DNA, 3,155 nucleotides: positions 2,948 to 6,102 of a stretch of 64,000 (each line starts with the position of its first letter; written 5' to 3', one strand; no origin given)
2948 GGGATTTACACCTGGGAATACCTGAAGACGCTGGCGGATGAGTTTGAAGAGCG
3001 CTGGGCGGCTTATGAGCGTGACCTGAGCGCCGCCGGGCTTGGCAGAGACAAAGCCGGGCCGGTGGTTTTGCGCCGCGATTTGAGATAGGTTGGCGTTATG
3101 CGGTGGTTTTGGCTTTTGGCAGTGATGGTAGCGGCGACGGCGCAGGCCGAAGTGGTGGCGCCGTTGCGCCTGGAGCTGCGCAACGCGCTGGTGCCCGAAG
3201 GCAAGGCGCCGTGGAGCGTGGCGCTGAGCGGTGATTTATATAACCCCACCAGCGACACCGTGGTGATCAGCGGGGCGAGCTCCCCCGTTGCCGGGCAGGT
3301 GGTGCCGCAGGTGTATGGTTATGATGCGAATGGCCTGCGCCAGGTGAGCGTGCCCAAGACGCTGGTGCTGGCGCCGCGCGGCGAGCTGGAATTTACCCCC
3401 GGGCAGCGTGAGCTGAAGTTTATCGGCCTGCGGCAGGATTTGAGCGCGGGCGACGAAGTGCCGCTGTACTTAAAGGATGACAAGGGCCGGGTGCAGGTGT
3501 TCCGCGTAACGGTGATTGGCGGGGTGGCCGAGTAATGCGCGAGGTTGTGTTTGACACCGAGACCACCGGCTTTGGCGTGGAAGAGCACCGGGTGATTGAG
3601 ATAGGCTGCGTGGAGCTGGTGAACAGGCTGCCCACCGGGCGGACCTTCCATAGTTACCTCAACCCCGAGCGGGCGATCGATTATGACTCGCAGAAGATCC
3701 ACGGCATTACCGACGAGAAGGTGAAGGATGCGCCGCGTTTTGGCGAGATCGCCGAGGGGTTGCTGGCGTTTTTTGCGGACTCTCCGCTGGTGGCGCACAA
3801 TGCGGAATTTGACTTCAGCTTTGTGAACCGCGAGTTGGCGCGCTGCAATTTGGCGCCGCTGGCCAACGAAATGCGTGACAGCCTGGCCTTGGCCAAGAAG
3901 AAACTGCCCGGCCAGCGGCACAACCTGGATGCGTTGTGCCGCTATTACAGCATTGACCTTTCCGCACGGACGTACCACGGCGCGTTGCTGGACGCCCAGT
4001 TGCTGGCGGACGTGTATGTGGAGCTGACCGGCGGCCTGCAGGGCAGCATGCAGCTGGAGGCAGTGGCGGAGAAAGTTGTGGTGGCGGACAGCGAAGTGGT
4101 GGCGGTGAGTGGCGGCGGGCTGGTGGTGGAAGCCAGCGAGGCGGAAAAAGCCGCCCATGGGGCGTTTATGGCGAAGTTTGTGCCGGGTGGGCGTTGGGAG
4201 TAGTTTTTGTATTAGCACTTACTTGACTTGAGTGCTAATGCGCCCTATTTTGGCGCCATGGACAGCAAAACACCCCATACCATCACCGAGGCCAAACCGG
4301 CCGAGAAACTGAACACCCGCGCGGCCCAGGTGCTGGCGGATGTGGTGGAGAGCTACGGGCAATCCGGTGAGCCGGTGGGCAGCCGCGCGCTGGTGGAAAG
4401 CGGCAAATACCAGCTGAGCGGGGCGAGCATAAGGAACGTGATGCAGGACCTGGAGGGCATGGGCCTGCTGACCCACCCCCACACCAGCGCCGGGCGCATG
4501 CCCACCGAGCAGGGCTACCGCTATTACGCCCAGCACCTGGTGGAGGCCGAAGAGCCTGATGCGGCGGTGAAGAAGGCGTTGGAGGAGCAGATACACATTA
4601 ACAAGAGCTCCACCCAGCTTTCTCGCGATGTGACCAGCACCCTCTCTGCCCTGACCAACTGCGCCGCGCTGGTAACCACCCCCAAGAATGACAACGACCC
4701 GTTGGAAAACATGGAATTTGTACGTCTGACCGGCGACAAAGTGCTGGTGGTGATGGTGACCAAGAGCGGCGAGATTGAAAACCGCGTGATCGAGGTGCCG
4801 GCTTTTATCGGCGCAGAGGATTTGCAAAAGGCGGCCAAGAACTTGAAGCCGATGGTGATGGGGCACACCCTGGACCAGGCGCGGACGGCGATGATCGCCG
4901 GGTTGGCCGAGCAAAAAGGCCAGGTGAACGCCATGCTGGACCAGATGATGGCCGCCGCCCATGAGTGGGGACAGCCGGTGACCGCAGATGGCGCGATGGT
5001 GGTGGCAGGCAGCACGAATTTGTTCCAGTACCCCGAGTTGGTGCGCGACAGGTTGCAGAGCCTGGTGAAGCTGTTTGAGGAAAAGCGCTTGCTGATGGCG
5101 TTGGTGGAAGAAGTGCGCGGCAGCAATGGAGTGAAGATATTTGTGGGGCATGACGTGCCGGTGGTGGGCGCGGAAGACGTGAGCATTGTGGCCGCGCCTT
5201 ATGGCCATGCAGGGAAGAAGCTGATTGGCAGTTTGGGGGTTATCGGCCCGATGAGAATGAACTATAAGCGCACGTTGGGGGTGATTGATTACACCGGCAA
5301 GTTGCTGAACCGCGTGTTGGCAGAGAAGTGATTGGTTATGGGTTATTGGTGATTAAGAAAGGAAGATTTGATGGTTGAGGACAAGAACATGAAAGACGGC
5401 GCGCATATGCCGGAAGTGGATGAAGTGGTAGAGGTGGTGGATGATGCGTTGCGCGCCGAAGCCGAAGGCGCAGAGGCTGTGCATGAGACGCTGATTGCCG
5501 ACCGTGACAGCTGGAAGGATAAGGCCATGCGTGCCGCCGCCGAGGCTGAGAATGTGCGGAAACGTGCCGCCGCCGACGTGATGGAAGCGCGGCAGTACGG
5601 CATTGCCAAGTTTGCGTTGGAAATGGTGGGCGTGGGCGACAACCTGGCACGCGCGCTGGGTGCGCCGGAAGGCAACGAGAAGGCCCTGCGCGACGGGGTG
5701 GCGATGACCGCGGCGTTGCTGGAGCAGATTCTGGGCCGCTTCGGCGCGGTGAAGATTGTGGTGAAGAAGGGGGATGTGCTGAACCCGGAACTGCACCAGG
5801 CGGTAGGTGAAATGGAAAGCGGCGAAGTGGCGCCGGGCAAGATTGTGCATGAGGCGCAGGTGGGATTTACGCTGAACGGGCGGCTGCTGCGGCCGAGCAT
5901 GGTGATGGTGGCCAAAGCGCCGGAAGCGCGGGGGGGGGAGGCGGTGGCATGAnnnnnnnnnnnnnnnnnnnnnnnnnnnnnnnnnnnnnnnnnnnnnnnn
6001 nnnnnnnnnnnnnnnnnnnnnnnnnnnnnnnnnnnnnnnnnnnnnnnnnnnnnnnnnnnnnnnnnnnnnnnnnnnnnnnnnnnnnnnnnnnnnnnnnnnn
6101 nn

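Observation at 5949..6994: CYTH and GNAT genes translationally coupled inside the grpE-dnaK heat-shock locus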

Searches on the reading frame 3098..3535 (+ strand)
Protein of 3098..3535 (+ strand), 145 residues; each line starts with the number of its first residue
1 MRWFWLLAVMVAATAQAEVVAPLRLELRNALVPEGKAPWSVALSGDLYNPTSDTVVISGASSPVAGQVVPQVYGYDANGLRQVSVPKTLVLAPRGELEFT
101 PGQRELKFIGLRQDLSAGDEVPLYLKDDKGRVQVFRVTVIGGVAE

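Call 4: search_protein_families(library=pfam, proteins=[window:3098-3535:+], max_evalue=0.01)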
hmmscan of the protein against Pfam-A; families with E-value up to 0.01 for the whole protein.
window:3098-3535:+ (145 aa): 1 family
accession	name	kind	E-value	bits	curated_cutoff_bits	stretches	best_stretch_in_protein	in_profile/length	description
PF04314.18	PCuAC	-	4.9e-11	42.9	29.4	1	38-131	14-105/109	Copper chaperone PCu(A)C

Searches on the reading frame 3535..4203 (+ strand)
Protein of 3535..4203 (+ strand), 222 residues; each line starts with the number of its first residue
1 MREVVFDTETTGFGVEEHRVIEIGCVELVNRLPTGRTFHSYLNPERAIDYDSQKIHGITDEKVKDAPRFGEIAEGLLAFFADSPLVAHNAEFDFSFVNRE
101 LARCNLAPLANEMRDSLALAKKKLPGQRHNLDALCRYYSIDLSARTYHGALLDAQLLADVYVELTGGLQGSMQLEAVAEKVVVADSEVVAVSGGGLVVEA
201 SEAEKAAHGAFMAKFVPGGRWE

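Call 4: search_protein_families(library=pfam, proteins=[window:3535-4203:+], max_evalue=0.01)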
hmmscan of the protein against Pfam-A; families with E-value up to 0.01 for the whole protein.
window:3535-4203:+ (222 aa): 3 families
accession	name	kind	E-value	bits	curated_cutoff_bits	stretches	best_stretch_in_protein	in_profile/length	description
PF00929.31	RNase_T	-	3.8e-38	132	24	1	4-161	1-164/164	Exonuclease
PF01612.26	DNA_pol_A_exo1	-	0.00046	20.5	23.6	1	66-139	63-128/173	3'-5' exonuclease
PF13482.12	RNase_H_2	-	0.0047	17.3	22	0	5-120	2-96/165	RNase_H superfamily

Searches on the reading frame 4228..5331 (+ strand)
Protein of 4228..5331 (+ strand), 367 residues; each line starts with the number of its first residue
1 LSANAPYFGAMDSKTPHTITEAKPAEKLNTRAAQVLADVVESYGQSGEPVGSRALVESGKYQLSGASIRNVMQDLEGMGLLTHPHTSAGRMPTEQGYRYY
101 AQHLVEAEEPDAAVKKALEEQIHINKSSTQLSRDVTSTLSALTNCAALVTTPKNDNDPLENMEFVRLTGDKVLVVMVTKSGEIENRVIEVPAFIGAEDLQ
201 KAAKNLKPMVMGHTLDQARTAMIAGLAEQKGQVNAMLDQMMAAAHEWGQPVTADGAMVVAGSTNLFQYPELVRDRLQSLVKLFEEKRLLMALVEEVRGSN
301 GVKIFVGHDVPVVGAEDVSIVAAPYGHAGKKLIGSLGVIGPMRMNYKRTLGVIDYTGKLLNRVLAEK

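Call 4: search_protein_families(library=pfam, proteins=[window:4228-5331:+], max_evalue=0.01)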
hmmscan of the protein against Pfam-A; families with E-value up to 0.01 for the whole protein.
window:4228-5331:+ (367 aa): 2 families
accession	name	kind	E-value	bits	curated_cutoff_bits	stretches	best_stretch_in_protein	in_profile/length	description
PF01628.27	HrcA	-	1.6e-53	182.3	22.2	1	131-349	3-214/215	HrcA protein C terminal domain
PF03444.21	HrcA_DNA-bdg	-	0.00023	21.2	21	1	31-99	5-72/79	Winged helix-turn-helix transcription repressor, HrcA DNA-binding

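Call 45: find_related_loci(query=window:4258-5331:+, collection=metagenome_contigs, flank=7000)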
Query window:4258-5331:+ (357 aa) in metagenome_contigs; peptide patterns used: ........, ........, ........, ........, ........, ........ (x = any residue, [..] = any of these).
137 stretches matched a pattern; 96 encode a relative of the query (tblastn E <= 1e-3); the best 80 are kept; 80 distinct loci.
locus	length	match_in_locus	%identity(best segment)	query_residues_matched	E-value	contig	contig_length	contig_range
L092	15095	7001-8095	72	2-354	9e-178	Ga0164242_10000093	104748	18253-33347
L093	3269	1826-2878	71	13-356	0e+0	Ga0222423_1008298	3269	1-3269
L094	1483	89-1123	67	15-357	7e-171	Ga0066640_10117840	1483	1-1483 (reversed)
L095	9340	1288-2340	54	1-357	4e-132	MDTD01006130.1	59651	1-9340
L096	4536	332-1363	49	16-357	3e-112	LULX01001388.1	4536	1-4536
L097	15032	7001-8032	49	16-357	1e-111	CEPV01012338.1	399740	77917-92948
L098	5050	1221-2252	50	16-357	4e-111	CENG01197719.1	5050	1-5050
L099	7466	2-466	70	205-357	2e-67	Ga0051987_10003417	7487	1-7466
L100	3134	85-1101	33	18-356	2e-61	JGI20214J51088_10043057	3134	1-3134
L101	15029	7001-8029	50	17-357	1e-109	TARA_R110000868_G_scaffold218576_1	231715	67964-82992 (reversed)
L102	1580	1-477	49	199-357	3e-51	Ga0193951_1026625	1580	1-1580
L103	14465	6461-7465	30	17-356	5e-44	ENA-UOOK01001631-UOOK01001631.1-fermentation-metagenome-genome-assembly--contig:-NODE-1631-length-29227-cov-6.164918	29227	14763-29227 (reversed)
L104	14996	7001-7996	30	16-356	6e-38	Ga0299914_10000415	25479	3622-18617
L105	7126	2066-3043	30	15-350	2e-37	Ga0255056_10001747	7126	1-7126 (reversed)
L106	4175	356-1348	29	18-357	3e-37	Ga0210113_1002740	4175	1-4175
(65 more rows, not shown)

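Call 55: find_homologous_proteins(query=window:4258-5331:+, max_evalue=1e-60)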
Query window:4258-5331:+ (357 aa): 171 proteins with E <= 1e-60 among 8000 candidates; the best 120 are listed.
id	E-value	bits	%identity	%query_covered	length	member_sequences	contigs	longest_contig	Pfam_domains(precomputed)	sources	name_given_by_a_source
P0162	1.6e-228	775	100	100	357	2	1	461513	PF01628.28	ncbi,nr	ncbi:MAG: heat-inducible transcription repressor HrcA [Proteobacteria bacterium]|nr:heat-inducible t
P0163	1.2e-170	585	76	99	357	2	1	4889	PF01628.28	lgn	-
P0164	1.7e-169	581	76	98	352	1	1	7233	PF01628.28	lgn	-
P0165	1.9e-167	575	76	97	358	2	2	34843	PF01628.28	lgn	-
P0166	5.4e-166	570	73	100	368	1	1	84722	PF01628.28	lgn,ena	-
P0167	8.3e-166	569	75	97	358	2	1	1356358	PF01628.28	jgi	jgi:heat-inducible transcriptional repressor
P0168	1.7e-164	565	74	98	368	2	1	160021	PF01628.28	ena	-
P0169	4.4e-164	564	72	99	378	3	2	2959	PF01628.28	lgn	-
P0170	7.1e-164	563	73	96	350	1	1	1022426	PF01628.28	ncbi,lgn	-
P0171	1.7e-163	562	76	95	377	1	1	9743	PF01628.28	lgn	-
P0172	2.0e-163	562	74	98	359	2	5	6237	PF01628.28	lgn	-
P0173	3.2e-163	561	75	96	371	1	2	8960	PF01628.28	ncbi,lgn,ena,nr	ncbi:MAG: heat-inducible transcription repressor HrcA [Proteobacteria bacterium]|nr:heat-inducible t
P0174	7.2e-163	560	72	100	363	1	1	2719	PF01628.28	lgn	-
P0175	1.2e-162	559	73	94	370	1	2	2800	PF01628.28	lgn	-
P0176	1.3e-162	559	73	97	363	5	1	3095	PF01628.28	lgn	-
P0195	1.2e-157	542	73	95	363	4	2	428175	PF01628.28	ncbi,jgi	jgi:heat-inducible transcriptional repressor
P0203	1.3e-152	526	68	97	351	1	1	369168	PF01628.28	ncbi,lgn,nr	ncbi:MAG TPA: heat-inducible transcriptional repressor HrcA [Alphaproteobacteria bacterium]|nr:heat-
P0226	6.1e-137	474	63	95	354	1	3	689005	PF01628.28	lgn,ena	-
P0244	2.0e-120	420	56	94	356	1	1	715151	PF01628.28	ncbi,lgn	-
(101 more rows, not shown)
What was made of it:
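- On HrcA/CIRCE regulon operon: The lineage is uncultured (call 55).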

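Call 56: find_encoding_contigs(protein=P0167, flank=5000, max_places=1)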
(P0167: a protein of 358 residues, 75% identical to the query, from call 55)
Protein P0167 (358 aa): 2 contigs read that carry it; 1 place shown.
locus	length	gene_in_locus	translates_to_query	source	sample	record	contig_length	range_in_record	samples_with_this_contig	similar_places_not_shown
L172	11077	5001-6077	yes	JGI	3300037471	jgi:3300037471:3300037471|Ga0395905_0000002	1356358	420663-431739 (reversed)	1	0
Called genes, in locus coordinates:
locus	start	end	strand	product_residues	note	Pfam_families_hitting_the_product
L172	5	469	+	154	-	PF21157:DksA_N, PF01258:zf-dskA_traR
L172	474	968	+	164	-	-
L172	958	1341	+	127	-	PF06155:GBBH-like_N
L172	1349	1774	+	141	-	PF04314:LpqE-like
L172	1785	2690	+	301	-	PF00005:ABC_tran, PF13175:AAA_15 (faint), PF13304:AAA_21 (weak), PF27102:NodI_C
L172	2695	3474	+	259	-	PF01061:ABC2_membrane, PF12698:ABC2_membrane_3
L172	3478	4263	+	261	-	PF01061:ABC2_membrane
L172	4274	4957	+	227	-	PF00929:RNase_T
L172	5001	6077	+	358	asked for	PF01628:HrcA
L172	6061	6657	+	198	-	PF01025:GrpE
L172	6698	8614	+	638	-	PF00012:HSP70, PF06723:MreB_Mbl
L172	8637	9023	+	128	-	-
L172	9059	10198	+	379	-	PF00226:DnaJ, PF01556:DnaJ_C, PF00684:DnaJ_CXXCXGXG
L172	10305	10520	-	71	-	-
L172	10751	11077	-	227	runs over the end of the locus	PF00730:HhH-GPD, PF00633:HHH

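Call 57: find_encoding_contigs(protein=P0168, flank=5000, max_places=1)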
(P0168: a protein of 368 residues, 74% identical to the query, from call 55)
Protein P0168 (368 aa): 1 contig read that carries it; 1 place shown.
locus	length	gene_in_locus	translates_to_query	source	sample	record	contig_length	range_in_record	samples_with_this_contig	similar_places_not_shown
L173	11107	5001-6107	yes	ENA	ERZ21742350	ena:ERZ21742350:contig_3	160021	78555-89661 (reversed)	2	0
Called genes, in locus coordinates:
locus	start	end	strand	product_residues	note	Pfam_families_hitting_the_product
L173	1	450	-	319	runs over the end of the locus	PF00072:Response_reg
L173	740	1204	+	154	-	PF21157:DksA_N, PF01258:zf-dskA_traR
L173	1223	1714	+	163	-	PF03703:bPH_2 (weak)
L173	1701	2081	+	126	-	PF06155:GBBH-like_N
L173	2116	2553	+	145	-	PF04314:LpqE-like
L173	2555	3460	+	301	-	PF00005:ABC_tran, PF13304:AAA_21, PF27102:NodI_C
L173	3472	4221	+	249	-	PF01061:ABC2_membrane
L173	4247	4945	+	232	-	PF00929:RNase_T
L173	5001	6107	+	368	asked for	PF01628:HrcA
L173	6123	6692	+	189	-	PF01025:GrpE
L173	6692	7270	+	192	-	-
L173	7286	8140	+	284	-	PF02498:Bro-N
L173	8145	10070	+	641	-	PF00012:HSP70, PF06723:MreB_Mbl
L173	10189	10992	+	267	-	-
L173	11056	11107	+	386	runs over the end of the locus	PF00226:DnaJ, PF01556:DnaJ_C, PF00684:DnaJ_CXXCXGXG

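Call 58: find_encoding_contigs(protein=P0195, flank=5000, max_places=1)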
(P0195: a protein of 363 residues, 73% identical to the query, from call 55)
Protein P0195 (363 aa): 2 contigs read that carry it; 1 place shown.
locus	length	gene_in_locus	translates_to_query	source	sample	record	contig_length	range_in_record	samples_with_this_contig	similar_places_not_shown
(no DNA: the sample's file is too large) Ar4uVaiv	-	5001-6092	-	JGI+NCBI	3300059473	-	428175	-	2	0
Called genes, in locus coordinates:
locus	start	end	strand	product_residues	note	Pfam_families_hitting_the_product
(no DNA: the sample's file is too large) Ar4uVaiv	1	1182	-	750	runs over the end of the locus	PF02743:dCache_1, PF00015:MCPsignal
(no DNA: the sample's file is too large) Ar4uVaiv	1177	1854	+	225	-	PF05430:Methyltransf_30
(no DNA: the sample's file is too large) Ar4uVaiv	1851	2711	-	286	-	-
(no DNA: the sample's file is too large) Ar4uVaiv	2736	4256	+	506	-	PF00496:SBP_bac_5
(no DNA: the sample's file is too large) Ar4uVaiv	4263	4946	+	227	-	PF00929:RNase_T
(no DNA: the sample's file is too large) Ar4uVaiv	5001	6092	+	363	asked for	PF01628:HrcA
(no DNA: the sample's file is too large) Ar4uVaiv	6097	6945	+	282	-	PF01025:GrpE, PF04266:ASCH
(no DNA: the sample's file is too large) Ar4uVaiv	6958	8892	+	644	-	PF00012:HSP70, PF06723:MreB_Mbl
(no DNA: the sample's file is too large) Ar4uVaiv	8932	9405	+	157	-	-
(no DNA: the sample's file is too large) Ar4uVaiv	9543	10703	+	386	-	PF00226:DnaJ, PF01556:DnaJ_C, PF00684:DnaJ_CXXCXGXG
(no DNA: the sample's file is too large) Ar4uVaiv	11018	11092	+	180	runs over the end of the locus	PF00293:NUDIX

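Call 59: find_encoding_contigs(protein=P0203, flank=5000, max_places=1)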
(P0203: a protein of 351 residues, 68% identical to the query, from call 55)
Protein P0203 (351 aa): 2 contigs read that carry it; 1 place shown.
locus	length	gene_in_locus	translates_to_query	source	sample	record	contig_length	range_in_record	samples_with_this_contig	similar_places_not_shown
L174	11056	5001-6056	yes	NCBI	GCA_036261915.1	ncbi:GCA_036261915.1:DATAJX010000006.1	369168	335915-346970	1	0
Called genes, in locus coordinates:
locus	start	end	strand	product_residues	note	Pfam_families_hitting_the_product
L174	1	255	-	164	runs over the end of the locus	PF02870:Methyltransf_1N, PF01035:DNA_binding_1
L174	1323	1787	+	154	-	PF21157:DksA_N, PF01258:zf-dskA_traR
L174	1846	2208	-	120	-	-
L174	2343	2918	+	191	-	-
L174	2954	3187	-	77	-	-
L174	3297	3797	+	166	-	PF04314:LpqE-like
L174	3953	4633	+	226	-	PF00929:RNase_T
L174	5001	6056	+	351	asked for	PF01628:HrcA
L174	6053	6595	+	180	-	PF01025:GrpE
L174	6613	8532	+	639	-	PF00012:HSP70, PF06723:MreB_Mbl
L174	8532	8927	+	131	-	-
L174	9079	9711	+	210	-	PF13023:HD_3, PF12917:YfbR-like, PF01966:HD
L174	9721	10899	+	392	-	PF00226:DnaJ, PF01556:DnaJ_C, PF00684:DnaJ_CXXCXGXG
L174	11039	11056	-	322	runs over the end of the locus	PF01259:SAICAR_synt (weak)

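Call 60: find_encoding_contigs(protein=P0226, flank=5000, max_places=1)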
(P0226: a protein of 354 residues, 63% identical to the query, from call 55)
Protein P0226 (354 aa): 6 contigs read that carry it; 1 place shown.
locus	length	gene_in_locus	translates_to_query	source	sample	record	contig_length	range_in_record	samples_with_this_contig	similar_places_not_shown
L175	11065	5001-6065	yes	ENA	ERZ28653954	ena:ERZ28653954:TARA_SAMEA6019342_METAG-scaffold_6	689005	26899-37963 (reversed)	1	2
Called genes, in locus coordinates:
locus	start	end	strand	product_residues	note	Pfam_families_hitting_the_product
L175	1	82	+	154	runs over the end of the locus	PF21157:DksA_N, PF01258:zf-dskA_traR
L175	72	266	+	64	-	PF03966:Trm112p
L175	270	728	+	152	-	PF04314:LpqE-like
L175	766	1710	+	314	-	PF00005:ABC_tran, PF02463:SMC_N (weak), PF13304:AAA_21, PF27102:NodI_C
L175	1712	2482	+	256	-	PF01061:ABC2_membrane, PF12698:ABC2_membrane_3 (weak)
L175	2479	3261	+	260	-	PF01061:ABC2_membrane, PF12698:ABC2_membrane_3 (weak)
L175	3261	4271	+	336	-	PF00892:EamA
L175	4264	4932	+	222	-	PF00929:RNase_T, PF16473:Rv2179c-like (weak)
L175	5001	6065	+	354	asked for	PF01628:HrcA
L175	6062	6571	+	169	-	PF01025:GrpE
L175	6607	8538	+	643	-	PF00012:HSP70, PF06723:MreB_Mbl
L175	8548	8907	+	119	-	-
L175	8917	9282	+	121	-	-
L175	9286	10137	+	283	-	PF00294:PfkB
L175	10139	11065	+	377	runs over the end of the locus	PF00226:DnaJ, PF01556:DnaJ_C, PF00684:DnaJ_CXXCXGXG, PF27439:DnaJ_C_2 (weak)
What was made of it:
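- The dnaK|dnaJ interval likewise holds HD or PfkB genes in L174 and L175 (calls 59, 60).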

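Call 61: find_encoding_contigs(protein=P0244, flank=5000, max_places=1)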
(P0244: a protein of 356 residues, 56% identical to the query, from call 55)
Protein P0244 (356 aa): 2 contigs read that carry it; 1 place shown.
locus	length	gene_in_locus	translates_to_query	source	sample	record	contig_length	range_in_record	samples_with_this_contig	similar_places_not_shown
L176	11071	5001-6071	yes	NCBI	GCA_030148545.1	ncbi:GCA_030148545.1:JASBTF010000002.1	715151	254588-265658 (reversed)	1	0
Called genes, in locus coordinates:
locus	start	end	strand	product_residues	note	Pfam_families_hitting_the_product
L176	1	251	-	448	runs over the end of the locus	PF02881:SRP54_N, PF00448:SRP54, PF06414:Zeta_toxin (weak), PF13401:AAA_22 (weak), PF01656:CbiA (weak), PF02978:SRP_SPB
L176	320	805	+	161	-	PF01864:CarS-like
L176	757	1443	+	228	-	PF01467:CTP_transf_like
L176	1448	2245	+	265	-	PF01790:LGT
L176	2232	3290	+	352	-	PF02636:Methyltransf_28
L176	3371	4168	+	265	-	-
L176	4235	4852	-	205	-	PF00578:AhpC-TSA, PF08534:Redoxin, PF10417:1-cysPrx_C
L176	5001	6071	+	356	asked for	PF01628:HrcA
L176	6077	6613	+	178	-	PF01025:GrpE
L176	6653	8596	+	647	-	PF00012:HSP70, PF06723:MreB_Mbl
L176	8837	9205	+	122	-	-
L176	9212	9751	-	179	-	PF01066:CDP-OH_P_transf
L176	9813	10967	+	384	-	PF00226:DnaJ, PF01556:DnaJ_C, PF27659:CHP02642 (faint), PF00684:DnaJ_CXXCXGXG, PF27439:DnaJ_C_2 (weak)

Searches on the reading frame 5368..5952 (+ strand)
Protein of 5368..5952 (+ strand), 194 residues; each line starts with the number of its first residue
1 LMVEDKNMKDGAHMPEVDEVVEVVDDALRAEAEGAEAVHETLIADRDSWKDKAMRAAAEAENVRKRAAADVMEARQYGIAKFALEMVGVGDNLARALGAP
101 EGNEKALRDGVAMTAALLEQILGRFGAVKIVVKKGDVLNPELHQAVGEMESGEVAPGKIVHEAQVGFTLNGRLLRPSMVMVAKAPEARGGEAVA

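Call 4: search_protein_families(library=pfam, proteins=[window:5368-5952:+], max_evalue=0.01)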
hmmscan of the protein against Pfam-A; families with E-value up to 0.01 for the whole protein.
window:5368-5952:+ (194 aa): 1 family
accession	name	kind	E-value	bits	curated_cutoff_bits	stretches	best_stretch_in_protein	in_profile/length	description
PF01025.24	GrpE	-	2e-38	132.1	25.8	1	27-183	8-165/165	GrpE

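Call 5: search_protein_families(library=ncbifam, proteins=[window:5368-5952:+], max_evalue=0.01)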
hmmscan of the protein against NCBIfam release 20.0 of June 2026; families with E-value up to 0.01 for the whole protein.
window:5368-5952:+ (194 aa): 26 families (the best 25 are shown)
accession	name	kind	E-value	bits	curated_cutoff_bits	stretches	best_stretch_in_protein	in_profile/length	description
NF010748.0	PRK14150.1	equivalog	1.4e-37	129.1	152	1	35-184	43-197/198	nucleotide exchange factor GrpE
NF010752.0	PRK14155.1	equivalog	1.9e-36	125.4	194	1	30-184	13-172/208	nucleotide exchange factor GrpE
NF010749.0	PRK14151.1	equivalog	1.4e-34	119.4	231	1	31-187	21-179/188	nucleotide exchange factor GrpE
NF010739.0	PRK14141.1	equivalog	7.2e-33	114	192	1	14-184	15-194/211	nucleotide exchange factor GrpE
NF010737.0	PRK14139.1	equivalog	2.3e-32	112.4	164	1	28-183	33-186/188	nucleotide exchange factor GrpE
NF010738.0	PRK14140.1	equivalog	3.7e-29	101.9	137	1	32-182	39-190/191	nucleotide exchange factor GrpE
NF010755.0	PRK14158.1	equivalog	3.8e-29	101.6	200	1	31-186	44-197/198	nucleotide exchange factor GrpE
NF010745.0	PRK14147.1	equivalog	2.2e-26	92.7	184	1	29-183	17-170/172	nucleotide exchange factor GrpE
NF010746.0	PRK14148.1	equivalog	2.5e-25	89.4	212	1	33-183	43-194/195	nucleotide exchange factor GrpE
NF010758.0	PRK14161.1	equivalog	5.1e-24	84.9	206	1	32-184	21-177/178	nucleotide exchange factor GrpE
NF010750.0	PRK14153.1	equivalog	1.1e-23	83.8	194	1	30-187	33-191/194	nucleotide exchange factor GrpE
NF007655.0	PRK10325.1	equivalog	6.1e-23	81.6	348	1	38-184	47-195/197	nucleotide exchange factor GrpE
NF010747.0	PRK14149.1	equivalog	2.3e-21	76.2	176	1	38-184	44-190/191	nucleotide exchange factor GrpE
NF010743.0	PRK14145.1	equivalog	4.3e-19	69.2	186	1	46-183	65-200/200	nucleotide exchange factor GrpE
NF010759.0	PRK14162.1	equivalog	1.7e-18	67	176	1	14-183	23-194/194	nucleotide exchange factor GrpE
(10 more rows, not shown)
